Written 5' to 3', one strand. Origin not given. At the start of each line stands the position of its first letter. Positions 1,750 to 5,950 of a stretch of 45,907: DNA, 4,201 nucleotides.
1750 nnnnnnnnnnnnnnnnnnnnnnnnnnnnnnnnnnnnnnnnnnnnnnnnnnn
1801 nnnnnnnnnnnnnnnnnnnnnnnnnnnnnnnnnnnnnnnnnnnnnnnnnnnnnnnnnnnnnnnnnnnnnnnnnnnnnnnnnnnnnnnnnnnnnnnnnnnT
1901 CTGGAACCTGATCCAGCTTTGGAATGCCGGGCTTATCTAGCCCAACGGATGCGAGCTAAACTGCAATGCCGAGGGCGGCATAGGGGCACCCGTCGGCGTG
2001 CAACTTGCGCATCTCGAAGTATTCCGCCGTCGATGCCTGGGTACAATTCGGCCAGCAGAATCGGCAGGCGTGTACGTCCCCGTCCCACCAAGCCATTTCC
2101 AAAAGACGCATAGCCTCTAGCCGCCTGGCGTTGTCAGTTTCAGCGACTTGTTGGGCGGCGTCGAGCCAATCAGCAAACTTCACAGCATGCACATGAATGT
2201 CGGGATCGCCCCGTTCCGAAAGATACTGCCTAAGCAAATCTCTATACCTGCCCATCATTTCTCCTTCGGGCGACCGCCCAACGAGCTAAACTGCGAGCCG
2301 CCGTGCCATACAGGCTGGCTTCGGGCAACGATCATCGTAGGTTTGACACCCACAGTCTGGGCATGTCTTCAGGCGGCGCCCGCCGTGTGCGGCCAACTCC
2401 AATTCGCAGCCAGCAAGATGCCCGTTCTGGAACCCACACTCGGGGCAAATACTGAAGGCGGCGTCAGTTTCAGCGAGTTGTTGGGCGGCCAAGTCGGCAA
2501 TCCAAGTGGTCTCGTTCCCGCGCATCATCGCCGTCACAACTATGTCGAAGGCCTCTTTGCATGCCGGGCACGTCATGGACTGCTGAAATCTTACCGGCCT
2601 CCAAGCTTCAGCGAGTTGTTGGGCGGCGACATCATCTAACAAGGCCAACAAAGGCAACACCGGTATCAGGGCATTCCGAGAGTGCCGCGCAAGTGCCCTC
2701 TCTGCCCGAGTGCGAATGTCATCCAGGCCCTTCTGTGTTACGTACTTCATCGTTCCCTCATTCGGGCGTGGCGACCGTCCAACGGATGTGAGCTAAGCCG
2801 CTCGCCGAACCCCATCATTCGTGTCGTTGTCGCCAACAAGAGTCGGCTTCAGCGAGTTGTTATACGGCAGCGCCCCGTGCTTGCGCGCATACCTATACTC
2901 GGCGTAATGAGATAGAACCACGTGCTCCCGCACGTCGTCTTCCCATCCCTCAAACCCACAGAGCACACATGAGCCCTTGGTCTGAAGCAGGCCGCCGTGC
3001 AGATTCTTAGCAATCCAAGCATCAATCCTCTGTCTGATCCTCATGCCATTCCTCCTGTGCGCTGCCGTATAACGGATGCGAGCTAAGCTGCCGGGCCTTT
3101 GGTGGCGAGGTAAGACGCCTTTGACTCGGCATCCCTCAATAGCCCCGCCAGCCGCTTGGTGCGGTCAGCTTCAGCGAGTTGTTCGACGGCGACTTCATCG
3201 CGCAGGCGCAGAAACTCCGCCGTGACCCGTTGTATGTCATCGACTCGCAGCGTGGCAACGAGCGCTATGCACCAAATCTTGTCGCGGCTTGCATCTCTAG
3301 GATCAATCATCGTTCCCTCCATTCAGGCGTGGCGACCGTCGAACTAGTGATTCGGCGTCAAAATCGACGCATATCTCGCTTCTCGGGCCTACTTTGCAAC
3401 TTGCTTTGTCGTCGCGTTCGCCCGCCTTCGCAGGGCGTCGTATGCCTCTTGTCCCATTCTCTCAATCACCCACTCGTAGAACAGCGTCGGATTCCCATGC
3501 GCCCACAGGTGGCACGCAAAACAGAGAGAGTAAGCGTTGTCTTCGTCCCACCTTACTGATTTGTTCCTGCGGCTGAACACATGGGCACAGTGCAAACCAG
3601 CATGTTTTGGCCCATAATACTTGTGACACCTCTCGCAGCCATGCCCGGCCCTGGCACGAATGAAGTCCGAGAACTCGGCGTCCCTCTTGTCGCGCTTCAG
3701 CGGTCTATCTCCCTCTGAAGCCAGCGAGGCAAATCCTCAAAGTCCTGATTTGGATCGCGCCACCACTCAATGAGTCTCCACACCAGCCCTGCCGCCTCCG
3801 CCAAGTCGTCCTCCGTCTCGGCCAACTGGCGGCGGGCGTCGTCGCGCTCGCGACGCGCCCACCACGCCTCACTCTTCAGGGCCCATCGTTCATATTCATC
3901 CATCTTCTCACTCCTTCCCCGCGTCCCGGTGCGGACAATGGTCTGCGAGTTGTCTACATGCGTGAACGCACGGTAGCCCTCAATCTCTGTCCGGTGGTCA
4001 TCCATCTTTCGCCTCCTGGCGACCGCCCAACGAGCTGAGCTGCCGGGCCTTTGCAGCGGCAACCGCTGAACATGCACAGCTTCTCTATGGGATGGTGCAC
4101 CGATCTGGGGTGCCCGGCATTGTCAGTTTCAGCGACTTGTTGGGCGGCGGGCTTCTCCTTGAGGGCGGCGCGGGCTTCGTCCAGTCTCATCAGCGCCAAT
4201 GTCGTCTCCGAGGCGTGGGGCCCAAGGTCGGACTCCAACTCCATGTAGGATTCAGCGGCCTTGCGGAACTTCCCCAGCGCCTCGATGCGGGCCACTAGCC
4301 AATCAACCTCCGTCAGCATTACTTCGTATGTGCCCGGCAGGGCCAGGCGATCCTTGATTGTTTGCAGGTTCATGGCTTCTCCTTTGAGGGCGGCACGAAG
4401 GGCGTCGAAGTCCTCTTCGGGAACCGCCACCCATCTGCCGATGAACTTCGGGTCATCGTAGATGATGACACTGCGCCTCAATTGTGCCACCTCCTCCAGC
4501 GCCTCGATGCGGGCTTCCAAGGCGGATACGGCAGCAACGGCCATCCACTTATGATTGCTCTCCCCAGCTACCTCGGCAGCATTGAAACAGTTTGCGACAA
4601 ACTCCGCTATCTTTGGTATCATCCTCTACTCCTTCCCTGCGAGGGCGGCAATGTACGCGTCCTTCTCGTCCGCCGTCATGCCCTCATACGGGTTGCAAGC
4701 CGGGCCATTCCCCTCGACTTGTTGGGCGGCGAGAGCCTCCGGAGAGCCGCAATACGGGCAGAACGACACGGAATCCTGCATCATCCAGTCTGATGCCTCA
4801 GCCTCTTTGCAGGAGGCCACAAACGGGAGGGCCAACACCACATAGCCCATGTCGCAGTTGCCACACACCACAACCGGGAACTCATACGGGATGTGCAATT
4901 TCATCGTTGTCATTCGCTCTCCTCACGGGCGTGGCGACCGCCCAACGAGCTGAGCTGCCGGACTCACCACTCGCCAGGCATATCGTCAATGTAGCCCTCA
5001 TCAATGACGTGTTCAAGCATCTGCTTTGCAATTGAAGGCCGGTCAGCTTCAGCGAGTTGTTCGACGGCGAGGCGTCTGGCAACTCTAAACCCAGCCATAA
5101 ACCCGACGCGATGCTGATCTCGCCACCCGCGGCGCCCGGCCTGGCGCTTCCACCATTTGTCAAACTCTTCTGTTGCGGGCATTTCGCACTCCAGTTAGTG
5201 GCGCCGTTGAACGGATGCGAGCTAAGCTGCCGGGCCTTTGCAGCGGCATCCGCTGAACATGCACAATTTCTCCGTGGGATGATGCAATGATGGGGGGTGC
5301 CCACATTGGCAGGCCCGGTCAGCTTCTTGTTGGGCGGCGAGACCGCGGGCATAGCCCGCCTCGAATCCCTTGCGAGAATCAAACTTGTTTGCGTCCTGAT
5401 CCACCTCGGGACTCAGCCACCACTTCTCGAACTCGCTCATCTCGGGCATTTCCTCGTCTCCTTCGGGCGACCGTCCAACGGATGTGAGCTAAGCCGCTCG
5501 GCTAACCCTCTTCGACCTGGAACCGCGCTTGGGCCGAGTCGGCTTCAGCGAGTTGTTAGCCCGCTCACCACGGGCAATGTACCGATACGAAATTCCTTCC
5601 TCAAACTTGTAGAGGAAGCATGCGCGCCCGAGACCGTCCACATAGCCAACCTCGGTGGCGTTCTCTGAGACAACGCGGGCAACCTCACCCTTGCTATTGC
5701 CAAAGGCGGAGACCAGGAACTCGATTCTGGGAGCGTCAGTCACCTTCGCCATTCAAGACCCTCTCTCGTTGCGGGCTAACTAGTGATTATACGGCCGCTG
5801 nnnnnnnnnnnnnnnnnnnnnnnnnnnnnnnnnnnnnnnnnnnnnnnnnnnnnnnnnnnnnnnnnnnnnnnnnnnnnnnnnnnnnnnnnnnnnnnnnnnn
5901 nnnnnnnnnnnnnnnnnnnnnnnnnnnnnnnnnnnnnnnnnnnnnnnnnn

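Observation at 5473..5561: Compensatory covariation and two conserved bulged bases in the attC stem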

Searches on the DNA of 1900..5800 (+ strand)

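Call 14: search_dna_similar(query=window:1900-5800:+, collection=phages, mode=distant, max_rows=20)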
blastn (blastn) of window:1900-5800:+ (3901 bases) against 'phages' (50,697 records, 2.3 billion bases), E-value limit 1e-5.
No match.

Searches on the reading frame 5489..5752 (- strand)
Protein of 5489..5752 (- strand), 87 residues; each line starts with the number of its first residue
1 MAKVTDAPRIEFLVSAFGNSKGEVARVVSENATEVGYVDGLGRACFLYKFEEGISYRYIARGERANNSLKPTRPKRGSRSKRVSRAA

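Call 41: search_protein_families(library=pfam, proteins=[window:5489-5752:-], max_evalue=0.01)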
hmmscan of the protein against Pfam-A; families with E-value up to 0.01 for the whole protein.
window:5489-5752:- (87 aa): 0 families

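Call 74: find_homologous_proteins(query=window:5489-5752:-, max_evalue=0.001)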
Query window:5489-5752:- (87 aa): 1 proteins with E <= 0.001 among 1 candidates.
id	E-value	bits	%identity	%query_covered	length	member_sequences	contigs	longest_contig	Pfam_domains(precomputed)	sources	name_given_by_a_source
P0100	5.0e-49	181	100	100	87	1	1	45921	-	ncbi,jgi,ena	ncbi:MAG: hypothetical protein WC935_00070 [Thermoleophilia bacterium]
